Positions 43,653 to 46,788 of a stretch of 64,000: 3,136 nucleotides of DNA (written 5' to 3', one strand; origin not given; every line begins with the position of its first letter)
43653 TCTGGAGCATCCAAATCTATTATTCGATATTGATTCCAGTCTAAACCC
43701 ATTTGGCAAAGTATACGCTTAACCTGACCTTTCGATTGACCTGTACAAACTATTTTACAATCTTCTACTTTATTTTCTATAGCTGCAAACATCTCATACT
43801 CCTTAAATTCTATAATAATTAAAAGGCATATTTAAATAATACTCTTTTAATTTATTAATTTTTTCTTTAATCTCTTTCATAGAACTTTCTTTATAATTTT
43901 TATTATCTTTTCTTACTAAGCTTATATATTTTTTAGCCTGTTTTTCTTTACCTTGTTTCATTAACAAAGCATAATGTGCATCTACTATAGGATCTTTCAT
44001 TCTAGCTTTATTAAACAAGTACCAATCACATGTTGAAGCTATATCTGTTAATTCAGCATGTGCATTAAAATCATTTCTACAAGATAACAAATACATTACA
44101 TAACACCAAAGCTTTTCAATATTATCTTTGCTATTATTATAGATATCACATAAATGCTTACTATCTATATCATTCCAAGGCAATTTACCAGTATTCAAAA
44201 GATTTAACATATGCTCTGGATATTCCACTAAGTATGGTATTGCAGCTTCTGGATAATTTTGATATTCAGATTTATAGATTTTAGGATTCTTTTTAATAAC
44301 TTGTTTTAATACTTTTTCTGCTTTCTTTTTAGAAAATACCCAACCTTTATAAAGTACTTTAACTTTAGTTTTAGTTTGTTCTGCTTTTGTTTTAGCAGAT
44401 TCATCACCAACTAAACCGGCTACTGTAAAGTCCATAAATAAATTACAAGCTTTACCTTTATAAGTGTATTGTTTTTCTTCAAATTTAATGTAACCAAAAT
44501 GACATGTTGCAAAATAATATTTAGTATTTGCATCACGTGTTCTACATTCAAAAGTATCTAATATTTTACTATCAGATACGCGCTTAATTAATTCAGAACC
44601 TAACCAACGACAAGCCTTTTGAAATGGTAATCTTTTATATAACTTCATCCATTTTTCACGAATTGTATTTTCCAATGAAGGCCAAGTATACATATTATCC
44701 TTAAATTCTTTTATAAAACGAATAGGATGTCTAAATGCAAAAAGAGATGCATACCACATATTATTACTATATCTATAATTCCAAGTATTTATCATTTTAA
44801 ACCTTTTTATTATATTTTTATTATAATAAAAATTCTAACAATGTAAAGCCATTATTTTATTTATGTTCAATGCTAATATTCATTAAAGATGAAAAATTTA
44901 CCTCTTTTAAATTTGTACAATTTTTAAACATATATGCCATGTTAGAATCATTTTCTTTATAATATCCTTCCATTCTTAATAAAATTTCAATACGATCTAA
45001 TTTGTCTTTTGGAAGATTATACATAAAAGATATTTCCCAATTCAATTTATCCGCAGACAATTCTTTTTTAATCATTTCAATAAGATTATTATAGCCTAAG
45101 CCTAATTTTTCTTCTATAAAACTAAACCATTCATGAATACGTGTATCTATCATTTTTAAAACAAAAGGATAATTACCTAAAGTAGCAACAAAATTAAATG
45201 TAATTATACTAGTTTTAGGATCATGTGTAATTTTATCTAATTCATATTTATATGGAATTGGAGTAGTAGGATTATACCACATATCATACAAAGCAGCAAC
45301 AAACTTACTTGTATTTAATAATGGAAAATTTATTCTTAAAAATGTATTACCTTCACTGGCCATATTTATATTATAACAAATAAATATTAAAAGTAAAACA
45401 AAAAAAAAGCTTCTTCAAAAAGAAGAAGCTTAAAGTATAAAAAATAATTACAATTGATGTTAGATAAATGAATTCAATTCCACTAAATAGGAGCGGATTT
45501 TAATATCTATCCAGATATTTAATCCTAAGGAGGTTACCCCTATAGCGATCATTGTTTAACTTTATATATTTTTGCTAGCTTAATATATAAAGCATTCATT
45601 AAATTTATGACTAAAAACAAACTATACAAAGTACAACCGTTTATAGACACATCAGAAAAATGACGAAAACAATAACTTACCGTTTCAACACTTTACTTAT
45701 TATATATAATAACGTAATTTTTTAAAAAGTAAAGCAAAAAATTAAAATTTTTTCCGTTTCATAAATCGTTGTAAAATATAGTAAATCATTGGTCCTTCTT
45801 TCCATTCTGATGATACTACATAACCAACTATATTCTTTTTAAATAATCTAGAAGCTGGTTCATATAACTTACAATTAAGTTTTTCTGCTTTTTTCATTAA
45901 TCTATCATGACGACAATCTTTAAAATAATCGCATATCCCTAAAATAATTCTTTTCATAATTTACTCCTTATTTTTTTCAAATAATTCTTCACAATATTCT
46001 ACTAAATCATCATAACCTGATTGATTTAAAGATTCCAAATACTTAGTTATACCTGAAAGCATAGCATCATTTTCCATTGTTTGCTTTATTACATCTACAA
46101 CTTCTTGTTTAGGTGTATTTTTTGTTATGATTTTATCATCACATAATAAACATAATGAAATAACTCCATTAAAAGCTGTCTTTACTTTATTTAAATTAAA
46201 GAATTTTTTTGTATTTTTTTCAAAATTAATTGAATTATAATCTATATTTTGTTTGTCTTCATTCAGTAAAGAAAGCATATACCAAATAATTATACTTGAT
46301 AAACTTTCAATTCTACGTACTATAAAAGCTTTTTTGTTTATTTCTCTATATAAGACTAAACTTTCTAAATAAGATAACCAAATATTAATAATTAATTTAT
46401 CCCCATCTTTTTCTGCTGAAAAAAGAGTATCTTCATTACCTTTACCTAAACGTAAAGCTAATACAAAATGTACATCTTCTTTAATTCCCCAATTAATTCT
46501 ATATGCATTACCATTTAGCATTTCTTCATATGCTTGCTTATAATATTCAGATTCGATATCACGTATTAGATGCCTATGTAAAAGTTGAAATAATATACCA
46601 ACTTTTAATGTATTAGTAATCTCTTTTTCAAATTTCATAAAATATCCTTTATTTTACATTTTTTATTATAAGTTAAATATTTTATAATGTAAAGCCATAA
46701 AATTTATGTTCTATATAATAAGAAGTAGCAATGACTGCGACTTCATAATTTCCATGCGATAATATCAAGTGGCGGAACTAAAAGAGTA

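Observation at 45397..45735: Promoter-to-terminator unit with no ORF: candidate ~270-nt phage sRNA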

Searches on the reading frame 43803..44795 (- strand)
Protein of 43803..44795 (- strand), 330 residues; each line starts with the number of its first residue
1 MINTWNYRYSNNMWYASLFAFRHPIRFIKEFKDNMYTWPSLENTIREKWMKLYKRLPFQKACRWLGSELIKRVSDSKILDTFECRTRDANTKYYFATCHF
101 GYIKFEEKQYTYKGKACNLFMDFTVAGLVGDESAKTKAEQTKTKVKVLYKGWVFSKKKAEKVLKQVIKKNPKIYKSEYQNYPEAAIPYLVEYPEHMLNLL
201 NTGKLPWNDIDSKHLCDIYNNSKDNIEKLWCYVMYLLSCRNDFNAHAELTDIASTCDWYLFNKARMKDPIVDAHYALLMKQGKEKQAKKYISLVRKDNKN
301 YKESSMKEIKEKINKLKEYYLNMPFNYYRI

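Call 11: search_protein_families(library=pfam, proteins=[window:43803-44795:-], max_evalue=0.01)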
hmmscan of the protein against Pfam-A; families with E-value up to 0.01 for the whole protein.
window:43803-44795:- (330 aa): 0 families

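Call 23: find_related_loci(query=window:43803-44795:-, collection=viral_contigs, flank=10000)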
Query window:43803-44795:- (330 aa) in viral_contigs; peptide patterns used: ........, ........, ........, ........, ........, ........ (x = any residue, [..] = any of these).
3 stretches matched a pattern; 1 encode a relative of the query (tblastn E <= 1e-3); 1 distinct loci.
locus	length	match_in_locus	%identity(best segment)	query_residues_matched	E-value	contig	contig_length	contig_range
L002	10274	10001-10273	93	1-91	4e-55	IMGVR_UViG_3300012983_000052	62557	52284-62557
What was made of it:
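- Tried and rejected: Only the 330-aa protein led to a relative (call 23).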

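Call 66: search_protein_families(library=phrogs, proteins=[window:43803-44795:-], max_evalue=0.01)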
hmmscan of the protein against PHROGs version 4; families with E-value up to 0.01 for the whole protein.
window:43803-44795:- (330 aa): 0 families

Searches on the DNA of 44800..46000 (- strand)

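Call 5: search_dna_similar(query=window:44800-46000:-, collection=phages, mode=distant)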
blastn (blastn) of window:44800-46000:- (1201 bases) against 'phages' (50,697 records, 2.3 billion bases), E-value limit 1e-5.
No match.
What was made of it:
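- No match among the GenBank phage records of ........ (call 5).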

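Call 6: search_rna_families(source=window, start=45200, end=45900, threshold=evalue, max_evalue=10)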
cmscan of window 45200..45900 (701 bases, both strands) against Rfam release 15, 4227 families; matches with E-value up to 10: 4.
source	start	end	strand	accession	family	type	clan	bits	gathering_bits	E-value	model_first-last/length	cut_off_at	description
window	45631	45692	-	RF02060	STnc410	Gene; sRNA;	-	17.8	50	0.23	1-158/158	no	Enterobacterial sRNA STnc410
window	45393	45452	-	RF00519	suhB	Gene; sRNA;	CL00108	16.6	41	0.98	1-77/77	no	Makes More Granules Regulator RNA (mmgR)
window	45404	45435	+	RF01905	HOTAIR_2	Gene; lncRNA;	-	11.4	60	5.9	37-69/69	no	HOTAIR conserved region 2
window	45407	45431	-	RF02634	EF3314_EF3315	Gene; sRNA;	-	11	100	8.8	72-96/141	no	Enterococcus sRNA EF3314_EF3315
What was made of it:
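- On Any Rfam 15 family: The best sub-threshold hits are 17.8 bits against a threshold of 50, and 16.6 against 41, and they fall on the 5' arm and the terminator only (call 6).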

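Call 49: build_rna_model(alignment_id=A3)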
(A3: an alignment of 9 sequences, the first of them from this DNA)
Model R1 built from alignment A3 (9 sequences, 161 columns); structure: RNAalifold consensus.
model positions 147; base pairs 28; branch points 1; effective number of sequences 1.82; information 0.589 bits per position. Calibrated on 0.2 Mb of random sequence (short: E-values are rough).
structure used (alignment columns):
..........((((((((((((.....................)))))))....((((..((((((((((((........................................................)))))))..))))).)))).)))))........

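Call 50: search_with_rna_model(model_id=R1, sources=[window, L002, L003, L004, L006, L010, L016, L017, L018, L019, L021, L022, L023, L014], max_evalue=10, make_alignment=true)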
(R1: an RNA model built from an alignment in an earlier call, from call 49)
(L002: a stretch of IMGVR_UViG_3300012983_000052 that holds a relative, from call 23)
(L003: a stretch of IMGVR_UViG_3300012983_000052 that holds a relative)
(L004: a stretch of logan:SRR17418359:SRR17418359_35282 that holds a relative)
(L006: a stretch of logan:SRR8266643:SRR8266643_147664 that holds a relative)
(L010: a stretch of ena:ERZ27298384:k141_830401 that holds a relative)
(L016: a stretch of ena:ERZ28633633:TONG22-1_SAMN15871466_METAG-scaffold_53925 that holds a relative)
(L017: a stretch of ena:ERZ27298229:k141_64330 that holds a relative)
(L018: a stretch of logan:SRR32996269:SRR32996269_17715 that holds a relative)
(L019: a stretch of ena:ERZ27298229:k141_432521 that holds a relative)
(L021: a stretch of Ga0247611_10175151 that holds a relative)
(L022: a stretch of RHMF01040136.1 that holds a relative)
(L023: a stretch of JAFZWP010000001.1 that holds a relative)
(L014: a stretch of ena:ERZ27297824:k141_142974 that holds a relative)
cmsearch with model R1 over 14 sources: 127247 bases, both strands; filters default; matches with E-value up to 10: 15.
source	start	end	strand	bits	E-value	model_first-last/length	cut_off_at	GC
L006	534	681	-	150.1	1.9e-27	1-147/147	no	0.34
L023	896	1046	-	149.9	2e-27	1-147/147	no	0.36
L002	7523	7673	+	148.4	4.2e-27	1-147/147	no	0.37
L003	11180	11330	+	148.4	4.2e-27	1-147/147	no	0.37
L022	602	752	+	148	4.8e-27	1-147/147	no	0.36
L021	1961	2107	-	143.9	3.3e-26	1-147/147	no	0.29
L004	2071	2199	-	133.3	4.5e-24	1-147/147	no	0.29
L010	614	742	-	132.5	6.7e-24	1-147/147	no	0.29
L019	417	549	-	126.5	1.1e-22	1-147/147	no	0.27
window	45463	45603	-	122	8.6e-22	1-147/147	no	0.28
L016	264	399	-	116.7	1e-20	1-147/147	no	0.35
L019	347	403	+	17.3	1.1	1-147/147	no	0.23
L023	1002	1032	+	14.3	4.5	15-45/147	no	0.19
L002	7537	7567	-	13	8.2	15-45/147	no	0.23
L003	11194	11224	-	13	8.2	15-45/147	no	0.23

Alignment A4: 15 matches aligned to the model, 157 columns, each read 5' to 3' on its own strand. Consensus structure (alignment columns), stored with it:
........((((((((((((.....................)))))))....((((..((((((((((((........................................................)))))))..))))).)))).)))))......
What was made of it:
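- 45467..45600 (-): Conserved core domain, a three-way junction. P1 45600-45594 / 45473-45467. P2 hairpin 45593-45559. J2/3 UAAA 45558-45555. P3 45554-45551 / 45478-45475. GA bulge 45550-45549. P4 45548-45544 / 45484-45480. P5 45543-45537 / 45493-45487. Covariance model hit of 122 bits at 45463-45603, the only copy in the window (call 50).
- Tried and rejected: The covariance model finds a single copy in the window (call 50).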

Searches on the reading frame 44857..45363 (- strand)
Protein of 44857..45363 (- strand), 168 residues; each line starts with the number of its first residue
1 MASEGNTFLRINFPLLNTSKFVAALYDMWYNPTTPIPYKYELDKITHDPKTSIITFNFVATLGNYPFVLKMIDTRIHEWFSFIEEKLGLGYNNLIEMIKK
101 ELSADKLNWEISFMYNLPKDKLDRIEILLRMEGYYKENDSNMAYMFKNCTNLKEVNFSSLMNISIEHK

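Call 11: search_protein_families(library=pfam, proteins=[window:44857-45363:-], max_evalue=0.01)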
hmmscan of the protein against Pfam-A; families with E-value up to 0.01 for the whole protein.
window:44857-45363:- (168 aa): 0 families

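Call 13: find_related_loci(query=window:44857-45363:-, collection=viral_contigs, flank=4000)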
Query window:44857-45363:- (168 aa) in viral_contigs; peptide patterns used: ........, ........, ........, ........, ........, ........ (x = any residue, [..] = any of these).
7 stretches matched a pattern, but none encodes a relative of the query by tblastn (E <= 1e-3).

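Call 15: find_homologous_proteins(query=window:44857-45363:-)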
Query window:44857-45363:- (168 aa): 1 proteins with E <= 0.001 among 62 candidates.
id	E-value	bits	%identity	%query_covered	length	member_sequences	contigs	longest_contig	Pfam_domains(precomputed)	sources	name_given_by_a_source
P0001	6.8e-108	376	100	100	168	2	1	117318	-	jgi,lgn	-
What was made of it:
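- Tried and rejected: The 168-aa protein is an orphan in the 5.8-billion-protein search (call 15).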

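Call 16: find_encoding_contigs(protein=window:44857-45363:-, flank=5000)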
Protein window:44857-45363:- (168 aa): 1 contig read that carries it; 1 place shown.
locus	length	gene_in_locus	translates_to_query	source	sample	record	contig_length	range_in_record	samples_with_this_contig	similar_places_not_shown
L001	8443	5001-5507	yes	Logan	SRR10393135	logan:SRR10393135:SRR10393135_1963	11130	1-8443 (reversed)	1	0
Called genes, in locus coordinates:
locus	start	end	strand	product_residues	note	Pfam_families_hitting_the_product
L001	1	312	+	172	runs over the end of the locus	PF00583:Acetyltransf_1 (weak), PF13673:Acetyltransf_10, PF13508:Acetyltransf_7 (weak)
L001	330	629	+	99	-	-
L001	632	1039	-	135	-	-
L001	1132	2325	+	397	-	PF04545:Sigma70_r4 (weak)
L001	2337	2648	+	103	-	-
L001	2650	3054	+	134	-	-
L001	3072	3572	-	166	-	-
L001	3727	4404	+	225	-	-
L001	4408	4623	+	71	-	-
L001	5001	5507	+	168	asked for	-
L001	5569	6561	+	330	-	-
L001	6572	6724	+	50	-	-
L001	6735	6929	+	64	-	PF14020:DUF4236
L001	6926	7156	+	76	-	-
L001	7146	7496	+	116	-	-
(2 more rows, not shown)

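Call 66: search_protein_families(library=phrogs, proteins=[window:44857-45363:-], max_evalue=0.01)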
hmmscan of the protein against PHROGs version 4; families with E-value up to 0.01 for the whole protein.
window:44857-45363:- (168 aa): 0 families

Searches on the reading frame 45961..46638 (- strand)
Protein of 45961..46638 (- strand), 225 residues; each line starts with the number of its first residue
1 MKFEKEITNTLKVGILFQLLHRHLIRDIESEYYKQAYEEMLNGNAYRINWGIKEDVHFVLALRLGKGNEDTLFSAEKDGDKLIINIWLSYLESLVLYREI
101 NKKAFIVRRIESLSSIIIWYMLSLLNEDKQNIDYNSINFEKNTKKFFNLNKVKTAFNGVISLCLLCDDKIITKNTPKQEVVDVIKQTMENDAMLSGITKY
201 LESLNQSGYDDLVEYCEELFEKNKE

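Call 11: search_protein_families(library=pfam, proteins=[window:45961-46638:-], max_evalue=0.01)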
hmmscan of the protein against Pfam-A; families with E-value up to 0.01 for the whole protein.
window:45961-46638:- (225 aa): 0 families

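Call 14: find_related_loci(query=window:45961-46638:-, collection=viral_contigs, flank=4000)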
Query window:45961-46638:- (225 aa) in viral_contigs; peptide patterns used: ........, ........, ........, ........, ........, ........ (x = any residue, [..] = any of these).
1 stretches matched a pattern, but none encodes a relative of the query by tblastn (E <= 1e-3).

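Call 66: search_protein_families(library=phrogs, proteins=[window:45961-46638:-], max_evalue=0.01)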
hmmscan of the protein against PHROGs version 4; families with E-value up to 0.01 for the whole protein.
window:45961-46638:- (225 aa): 0 families
